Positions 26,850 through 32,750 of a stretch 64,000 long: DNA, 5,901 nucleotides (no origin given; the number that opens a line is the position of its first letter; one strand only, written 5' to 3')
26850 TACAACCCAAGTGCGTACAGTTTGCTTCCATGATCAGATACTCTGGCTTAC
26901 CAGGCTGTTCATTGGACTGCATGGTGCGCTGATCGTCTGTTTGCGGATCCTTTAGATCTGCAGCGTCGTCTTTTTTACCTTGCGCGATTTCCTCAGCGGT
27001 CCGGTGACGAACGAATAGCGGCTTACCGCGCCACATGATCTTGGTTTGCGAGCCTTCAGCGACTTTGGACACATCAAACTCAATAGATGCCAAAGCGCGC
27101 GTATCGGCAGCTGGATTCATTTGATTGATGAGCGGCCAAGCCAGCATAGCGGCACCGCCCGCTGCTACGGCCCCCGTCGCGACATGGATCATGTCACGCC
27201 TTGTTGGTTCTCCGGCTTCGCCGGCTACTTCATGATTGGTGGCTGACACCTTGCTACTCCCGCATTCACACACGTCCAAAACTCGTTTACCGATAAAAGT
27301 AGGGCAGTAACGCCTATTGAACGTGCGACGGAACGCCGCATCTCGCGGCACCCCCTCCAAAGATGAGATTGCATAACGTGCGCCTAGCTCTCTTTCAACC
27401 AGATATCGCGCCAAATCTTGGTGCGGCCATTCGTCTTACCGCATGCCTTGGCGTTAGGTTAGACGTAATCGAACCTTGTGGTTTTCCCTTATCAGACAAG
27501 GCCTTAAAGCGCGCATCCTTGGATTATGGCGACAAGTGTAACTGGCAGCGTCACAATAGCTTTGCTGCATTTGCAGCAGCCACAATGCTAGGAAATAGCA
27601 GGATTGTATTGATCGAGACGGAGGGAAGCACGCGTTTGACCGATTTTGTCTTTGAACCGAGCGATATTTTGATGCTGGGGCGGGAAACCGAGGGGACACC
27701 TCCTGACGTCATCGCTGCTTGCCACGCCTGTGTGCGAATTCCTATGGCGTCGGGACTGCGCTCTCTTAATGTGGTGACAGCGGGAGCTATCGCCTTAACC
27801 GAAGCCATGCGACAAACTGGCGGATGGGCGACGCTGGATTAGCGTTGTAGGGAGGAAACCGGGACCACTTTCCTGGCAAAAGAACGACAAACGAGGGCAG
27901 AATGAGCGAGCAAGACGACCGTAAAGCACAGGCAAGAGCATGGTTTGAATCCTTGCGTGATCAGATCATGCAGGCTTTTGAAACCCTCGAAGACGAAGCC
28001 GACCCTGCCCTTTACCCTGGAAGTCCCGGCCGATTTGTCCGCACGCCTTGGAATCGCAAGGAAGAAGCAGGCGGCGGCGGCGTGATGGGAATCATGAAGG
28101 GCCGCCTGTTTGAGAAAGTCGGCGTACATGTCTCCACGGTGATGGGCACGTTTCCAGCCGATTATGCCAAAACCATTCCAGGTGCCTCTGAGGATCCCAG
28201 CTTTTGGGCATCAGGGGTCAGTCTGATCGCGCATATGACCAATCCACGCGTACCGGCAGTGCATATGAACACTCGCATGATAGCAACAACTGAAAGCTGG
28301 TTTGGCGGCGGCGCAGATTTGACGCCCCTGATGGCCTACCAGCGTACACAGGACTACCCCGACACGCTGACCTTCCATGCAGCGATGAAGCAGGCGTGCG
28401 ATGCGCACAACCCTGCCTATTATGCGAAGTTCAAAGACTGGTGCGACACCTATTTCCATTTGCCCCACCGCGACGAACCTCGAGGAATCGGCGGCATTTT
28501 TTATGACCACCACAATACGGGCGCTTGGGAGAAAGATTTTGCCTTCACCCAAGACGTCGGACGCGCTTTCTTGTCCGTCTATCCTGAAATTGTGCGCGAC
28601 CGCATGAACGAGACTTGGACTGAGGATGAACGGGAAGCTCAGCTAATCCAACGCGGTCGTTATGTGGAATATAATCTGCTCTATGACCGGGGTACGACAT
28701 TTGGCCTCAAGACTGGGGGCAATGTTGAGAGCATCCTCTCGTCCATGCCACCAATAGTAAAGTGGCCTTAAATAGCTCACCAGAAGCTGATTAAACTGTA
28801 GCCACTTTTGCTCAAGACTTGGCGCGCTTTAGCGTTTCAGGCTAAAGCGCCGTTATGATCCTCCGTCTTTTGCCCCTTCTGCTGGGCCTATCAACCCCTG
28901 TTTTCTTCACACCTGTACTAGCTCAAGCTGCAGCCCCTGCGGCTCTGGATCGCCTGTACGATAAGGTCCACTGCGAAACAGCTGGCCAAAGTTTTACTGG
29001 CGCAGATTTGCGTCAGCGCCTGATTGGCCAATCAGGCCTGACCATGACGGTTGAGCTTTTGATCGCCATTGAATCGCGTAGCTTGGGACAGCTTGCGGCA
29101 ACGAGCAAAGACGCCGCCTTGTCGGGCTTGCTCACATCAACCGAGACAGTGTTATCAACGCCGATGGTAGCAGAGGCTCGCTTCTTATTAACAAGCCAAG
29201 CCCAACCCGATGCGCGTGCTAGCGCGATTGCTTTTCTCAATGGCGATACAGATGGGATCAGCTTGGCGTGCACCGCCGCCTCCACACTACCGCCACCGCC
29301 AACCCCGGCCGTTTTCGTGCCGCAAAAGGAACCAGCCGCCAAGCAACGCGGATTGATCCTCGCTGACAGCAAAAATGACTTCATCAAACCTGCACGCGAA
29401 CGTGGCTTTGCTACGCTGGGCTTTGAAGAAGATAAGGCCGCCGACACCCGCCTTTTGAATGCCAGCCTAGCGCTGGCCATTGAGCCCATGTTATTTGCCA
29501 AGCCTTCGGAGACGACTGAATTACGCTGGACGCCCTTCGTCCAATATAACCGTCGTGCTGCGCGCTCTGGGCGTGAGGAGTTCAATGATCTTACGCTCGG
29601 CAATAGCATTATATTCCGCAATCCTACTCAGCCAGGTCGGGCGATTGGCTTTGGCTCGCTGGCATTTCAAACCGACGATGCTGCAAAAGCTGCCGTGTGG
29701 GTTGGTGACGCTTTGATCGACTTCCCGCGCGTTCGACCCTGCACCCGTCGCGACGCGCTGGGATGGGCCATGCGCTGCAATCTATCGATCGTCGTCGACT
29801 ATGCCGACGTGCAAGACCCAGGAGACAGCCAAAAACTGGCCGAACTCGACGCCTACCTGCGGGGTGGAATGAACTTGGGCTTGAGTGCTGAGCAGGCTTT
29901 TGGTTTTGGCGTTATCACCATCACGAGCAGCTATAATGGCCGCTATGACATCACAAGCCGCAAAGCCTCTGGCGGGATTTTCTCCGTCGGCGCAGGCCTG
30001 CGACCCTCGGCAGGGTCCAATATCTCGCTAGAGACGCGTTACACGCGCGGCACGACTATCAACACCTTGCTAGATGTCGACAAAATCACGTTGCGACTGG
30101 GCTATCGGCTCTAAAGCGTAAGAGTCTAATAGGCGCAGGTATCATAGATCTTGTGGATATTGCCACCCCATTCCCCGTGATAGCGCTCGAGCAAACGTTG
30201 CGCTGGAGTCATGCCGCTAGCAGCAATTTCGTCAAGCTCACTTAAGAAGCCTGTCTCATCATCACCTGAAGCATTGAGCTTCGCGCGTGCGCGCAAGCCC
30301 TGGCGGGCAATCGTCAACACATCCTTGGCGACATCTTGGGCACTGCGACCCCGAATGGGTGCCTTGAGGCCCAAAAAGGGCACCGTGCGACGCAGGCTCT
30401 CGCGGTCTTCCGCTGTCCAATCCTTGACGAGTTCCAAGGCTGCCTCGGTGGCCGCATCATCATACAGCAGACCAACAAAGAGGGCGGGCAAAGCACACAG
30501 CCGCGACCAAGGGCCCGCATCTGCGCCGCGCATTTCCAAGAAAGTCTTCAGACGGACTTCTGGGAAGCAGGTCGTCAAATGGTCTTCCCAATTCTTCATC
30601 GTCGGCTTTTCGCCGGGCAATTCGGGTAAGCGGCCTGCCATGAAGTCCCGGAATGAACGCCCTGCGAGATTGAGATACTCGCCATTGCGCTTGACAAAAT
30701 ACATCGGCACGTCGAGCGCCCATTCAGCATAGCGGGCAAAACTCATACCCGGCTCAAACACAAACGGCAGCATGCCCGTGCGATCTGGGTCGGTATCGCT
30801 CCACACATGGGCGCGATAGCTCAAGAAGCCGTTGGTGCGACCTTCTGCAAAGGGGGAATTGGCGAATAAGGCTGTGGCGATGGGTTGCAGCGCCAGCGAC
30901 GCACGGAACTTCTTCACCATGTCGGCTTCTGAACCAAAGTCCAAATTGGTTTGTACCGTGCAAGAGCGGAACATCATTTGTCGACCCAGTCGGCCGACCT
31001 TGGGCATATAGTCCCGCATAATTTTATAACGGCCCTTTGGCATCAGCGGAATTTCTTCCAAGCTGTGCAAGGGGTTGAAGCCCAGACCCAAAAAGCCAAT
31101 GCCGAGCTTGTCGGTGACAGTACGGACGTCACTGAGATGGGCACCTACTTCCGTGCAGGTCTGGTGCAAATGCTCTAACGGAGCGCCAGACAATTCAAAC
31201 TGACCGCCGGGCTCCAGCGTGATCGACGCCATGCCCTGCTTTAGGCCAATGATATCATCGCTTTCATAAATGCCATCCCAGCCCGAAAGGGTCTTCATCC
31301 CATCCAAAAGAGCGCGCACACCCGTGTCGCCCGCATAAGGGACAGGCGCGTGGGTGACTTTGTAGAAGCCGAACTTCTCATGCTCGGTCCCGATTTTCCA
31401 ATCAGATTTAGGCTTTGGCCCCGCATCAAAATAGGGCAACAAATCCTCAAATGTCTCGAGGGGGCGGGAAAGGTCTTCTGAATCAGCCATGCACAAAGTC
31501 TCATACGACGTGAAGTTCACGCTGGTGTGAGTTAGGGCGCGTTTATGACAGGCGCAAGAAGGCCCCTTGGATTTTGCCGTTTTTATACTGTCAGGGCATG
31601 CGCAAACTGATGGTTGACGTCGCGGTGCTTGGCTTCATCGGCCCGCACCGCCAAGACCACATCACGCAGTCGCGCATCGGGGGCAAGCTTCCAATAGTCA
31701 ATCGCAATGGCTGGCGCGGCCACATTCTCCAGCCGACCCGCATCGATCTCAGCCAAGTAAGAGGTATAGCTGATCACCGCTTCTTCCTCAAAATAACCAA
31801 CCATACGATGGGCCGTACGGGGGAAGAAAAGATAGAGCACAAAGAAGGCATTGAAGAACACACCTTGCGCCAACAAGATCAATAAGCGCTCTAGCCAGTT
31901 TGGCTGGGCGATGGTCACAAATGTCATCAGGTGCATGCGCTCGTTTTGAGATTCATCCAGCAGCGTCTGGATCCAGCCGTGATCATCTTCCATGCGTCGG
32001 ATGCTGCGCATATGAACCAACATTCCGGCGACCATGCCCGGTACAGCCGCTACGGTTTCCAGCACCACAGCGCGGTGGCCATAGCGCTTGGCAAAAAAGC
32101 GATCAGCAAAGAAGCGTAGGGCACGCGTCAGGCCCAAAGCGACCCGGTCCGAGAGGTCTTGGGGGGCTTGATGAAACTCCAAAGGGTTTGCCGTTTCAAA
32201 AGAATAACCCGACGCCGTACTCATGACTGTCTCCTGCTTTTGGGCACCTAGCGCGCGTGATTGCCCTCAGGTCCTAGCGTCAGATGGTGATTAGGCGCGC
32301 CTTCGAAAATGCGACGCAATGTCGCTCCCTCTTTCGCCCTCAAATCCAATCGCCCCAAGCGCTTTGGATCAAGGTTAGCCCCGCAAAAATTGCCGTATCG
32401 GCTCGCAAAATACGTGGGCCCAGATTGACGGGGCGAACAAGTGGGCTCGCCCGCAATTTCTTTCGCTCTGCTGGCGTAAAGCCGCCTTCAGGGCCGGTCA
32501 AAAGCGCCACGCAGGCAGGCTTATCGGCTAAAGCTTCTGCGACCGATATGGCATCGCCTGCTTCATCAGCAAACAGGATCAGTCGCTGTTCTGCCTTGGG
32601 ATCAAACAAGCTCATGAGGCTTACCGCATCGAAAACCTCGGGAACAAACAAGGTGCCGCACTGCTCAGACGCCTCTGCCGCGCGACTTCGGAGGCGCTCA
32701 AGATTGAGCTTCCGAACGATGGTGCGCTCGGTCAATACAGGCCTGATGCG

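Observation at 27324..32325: Same RegA/PrrA/SpdR-type box upstream of both cytochrome bc1 and alternative oxidase: a candidate quinol-branch switch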

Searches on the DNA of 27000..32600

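Call 81: search_rna_families(source=window, start=27000, end=32600, threshold=evalue, max_evalue=1)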
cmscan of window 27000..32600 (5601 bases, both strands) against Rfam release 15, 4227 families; matches with E-value up to 1: 0.
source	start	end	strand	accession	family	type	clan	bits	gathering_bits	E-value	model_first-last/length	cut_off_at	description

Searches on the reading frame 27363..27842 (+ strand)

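Call 11: search_protein_families(library=ncbifam, proteins=[window:27363-27842:+])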
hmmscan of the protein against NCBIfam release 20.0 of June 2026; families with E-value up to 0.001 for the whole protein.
window:27363-27842:+ (159 aa): 8 families
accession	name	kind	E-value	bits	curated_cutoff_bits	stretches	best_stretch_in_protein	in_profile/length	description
TIGR00185.1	tRNA_yibK_trmL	equivalog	8.8e-34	116.6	190.6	1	6-152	2-148/154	tRNA (uridine(34)/cytosine(34)/5-carboxymethylaminomethyluridine(34)-2'-O)-methyltransferase TrmL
NF007683.0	PRK10358.1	equivalog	1.5e-29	102.9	282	1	7-153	3-149/157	tRNA (uridine(34)/cytosine(34)/5-carboxymethylaminomethyluridine(34)-2'-O)-methyltransferase TrmL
TIGR00186.1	rRNA_methyl_3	equivalog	7.6e-08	32.1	160.15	1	18-151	106-239/240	23S rRNA (guanosine(2251)-2'-O)-methyltransferase RlmB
NF008295.0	PRK11081.1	equivalog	5.4e-07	29.4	227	1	60-152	69-165/230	tRNA (guanosine(18)-2'-O)-methyltransferase TrmH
TIGR00050.1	rRNA_methyl_1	subfamily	6e-06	26.3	167.15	1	102-147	107-152/233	TrmJ/YjtD family RNA methyltransferase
NF008386.0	PRK11181.1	equivalog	7e-06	25.5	366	1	81-152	169-242/244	23S rRNA (guanosine(2251)-2'-O)-methyltransferase RlmB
NF000477.1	NshR_TsnR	equivalog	2.4e-05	23.9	425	1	15-150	126-262/266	NshR/TsnR family 23S rRNA methyltransferase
NF008117.0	PRK10864.1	equivalog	0.00014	21.2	267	1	16-152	207-342/344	tRNA/rRNA methyltransferase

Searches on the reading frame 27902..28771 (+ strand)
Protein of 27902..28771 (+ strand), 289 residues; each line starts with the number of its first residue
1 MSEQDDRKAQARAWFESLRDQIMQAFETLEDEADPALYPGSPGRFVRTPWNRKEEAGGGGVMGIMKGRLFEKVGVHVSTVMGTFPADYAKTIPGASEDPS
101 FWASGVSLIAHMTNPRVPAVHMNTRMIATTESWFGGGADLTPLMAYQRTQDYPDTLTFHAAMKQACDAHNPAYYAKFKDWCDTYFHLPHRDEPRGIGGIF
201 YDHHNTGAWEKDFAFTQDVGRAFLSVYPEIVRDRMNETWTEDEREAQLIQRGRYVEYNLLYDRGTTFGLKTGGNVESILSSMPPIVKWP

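Call 11: search_protein_families(library=ncbifam, proteins=[window:27902-28771:+])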
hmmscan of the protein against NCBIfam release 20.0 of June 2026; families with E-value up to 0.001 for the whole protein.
window:27902-28771:+ (289 aa): 1 family
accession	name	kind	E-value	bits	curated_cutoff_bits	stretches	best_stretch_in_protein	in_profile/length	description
NF003727.1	PRK05330.1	equivalog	1.7e-114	381.7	297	1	9-289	2-270/294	oxygen-dependent coproporphyrinogen oxidase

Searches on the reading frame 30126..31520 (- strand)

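Call 11: search_protein_families(library=ncbifam, proteins=[window:30126-31520:-])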
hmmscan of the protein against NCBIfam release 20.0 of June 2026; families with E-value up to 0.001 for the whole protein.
window:30126-31520:- (464 aa): 8 families
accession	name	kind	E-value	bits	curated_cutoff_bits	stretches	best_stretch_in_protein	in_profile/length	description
TIGR01436.1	glu_cys_lig_pln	equivalog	6.3e-199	661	463.15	1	20-464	1-446/446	glutamate--cysteine ligase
TIGR03444.1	EgtA_Cys_ligase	equivalog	1.5e-50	172.2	370.8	1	96-367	60-332/390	ergothioneine biosynthesis glutamate--cysteine ligase EgtA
TIGR02050.1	gshA_cyan_rel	subfamily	9.6e-12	44.8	176.4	1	107-243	46-177/287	YbdK family carboxylate-amine ligase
NF010039.0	PRK13515.1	equivalog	5.4e-10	38.5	371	1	107-266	56-207/378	carboxylate-amine ligase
NF010041.0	PRK13517.1-1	subfamily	8.7e-08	31.8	332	1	107-241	52-180/368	glutamate--cysteine ligase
NF010042.0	PRK13517.1-2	equivalog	6.3e-07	28.5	427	1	118-265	68-207/376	glutamate--cysteine ligase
NF010043.0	PRK13517.1-3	equivalog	1.3e-06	27.5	409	1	124-266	77-211/381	glutamate--cysteine ligase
NF010044.0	PRK13517.1-4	equivalog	3.9e-06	26.1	437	1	122-265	72-207/372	glutamate--cysteine ligase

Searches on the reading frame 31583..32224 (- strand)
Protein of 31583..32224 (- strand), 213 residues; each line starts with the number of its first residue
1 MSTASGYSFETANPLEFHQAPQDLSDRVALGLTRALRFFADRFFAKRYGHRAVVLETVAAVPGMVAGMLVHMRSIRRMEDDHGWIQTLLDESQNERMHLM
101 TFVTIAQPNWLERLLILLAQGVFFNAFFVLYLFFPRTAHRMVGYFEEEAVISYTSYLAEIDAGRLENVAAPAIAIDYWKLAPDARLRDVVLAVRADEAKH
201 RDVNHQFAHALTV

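Call 11: search_protein_families(library=ncbifam, proteins=[window:31583-32224:-])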
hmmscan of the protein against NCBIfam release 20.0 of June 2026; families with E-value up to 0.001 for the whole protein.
window:31583-32224:- (213 aa): 0 families

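Call 28: find_related_loci(query=window:31583-32224:-, collection=genome_contigs, flank=2500)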
Query window:31583-32224:- (213 aa) in genome_contigs; peptide patterns used: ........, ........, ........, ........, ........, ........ (x = any residue, [..] = any of these).
368 stretches matched a pattern; 146 encode a relative of the query (tblastn E <= 1e-3); the best 80 are kept; 80 distinct loci.
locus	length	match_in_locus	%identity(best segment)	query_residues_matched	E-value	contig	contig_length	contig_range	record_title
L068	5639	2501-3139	98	1-213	8e-141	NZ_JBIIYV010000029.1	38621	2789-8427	MAG: Aquidulcibacter sp. isolate ME2005-10-10_3300044625_group2_bin215 Rohwer_bin1874_scaffold_390_c1, whole genome shot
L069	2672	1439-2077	99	1-213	2e-148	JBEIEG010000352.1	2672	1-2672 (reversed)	MAG: Hyphomonadaceae bacterium isolate Sample-101-S75-bin-68 Sample_101_S75-bin_68-k141_3014653, whole genome shotgun se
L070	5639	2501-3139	98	1-213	2e-140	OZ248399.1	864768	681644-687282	Caulobacteraceae bacterium isolate MiH-15 genome assembly, chromosome: MiH-15-c2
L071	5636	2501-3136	98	1-212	3e-140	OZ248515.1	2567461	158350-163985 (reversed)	Caulobacteraceae bacterium isolate RH-10 genome assembly, chromosome: RH-10-c1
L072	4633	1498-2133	96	1-212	2e-138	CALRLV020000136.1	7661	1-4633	MAG: Ferrovibrio terrae isolate JJ-K1D3-5-3-m2-bin45 genome assembly, contig: JJ-SDB5-352-C383, whole genome shotgun seq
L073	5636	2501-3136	96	1-212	2e-137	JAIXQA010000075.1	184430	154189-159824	MAG: Alphaproteobacteria bacterium isolate C4_MAG_00010 pond_C4_MAG_00010_000000000063, whole genome shotgun sequence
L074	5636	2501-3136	95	1-212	1e-136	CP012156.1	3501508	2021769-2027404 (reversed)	Hyphomonadaceae bacterium UKL13-1 chromosome, complete genome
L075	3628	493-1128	95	1-212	1e-138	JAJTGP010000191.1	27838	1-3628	MAG: Hyphomonadaceae bacterium isolate 42896M_C36 k141_286838_flag_1_multi_13.0000_len_27838, whole genome shotgun seque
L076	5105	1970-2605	94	1-212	9e-136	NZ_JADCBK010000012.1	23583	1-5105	MAG: Aquidulcibacter sp. isolate M034S2SP2A14CQC M034S2_12, whole genome shotgun sequence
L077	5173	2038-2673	94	1-212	3e-135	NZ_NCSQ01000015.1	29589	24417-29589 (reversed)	Aquidulcibacter paucihalophilus strain TH1-2 scaffold37, whole genome shotgun sequence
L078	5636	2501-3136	94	1-212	7e-135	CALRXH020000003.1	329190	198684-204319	MAG: Maricaulis salignorans isolate JJ-M1A6-103-4-m1-bin323 genome assembly, contig: JJ-M1A6-103-C8, whole genome shotgu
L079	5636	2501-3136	88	1-212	1e-125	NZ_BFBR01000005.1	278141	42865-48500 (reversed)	Candidatus Phycosocius bacilliformis strain BOTRYCO-2 contig5, whole genome shotgun sequence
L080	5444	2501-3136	82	1-212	1e-117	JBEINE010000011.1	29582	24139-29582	MAG: Hyphomonadaceae bacterium isolate Sample-105-S79-bin-108 Sample_105_S79-bin_108-k141_799436, whole genome shotgun s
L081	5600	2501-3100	85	13-212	2e-113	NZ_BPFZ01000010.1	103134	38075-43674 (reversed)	Candidatus Phycosocius spiralis strain BOTRYCO-1 sequence10, whole genome shotgun sequence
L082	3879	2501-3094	77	15-212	3e-102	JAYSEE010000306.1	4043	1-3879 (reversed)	MAG: Ferrovibrio sp. isolate ZZ2_ZZA248_bin.4 NODE_13323_length_4043_cov_5.905216, whole genome shotgun sequence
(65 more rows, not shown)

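Call 37: search_protein_families(library=pfam, proteins=[window:31583-32224:-], max_evalue=0.00001)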
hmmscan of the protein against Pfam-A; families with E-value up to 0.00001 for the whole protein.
window:31583-32224:- (213 aa): 1 family
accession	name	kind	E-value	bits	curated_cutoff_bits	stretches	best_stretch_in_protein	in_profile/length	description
PF01786.24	AOX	-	8.1e-87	290.8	22.7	1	18-208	13-215/216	Alternative oxidase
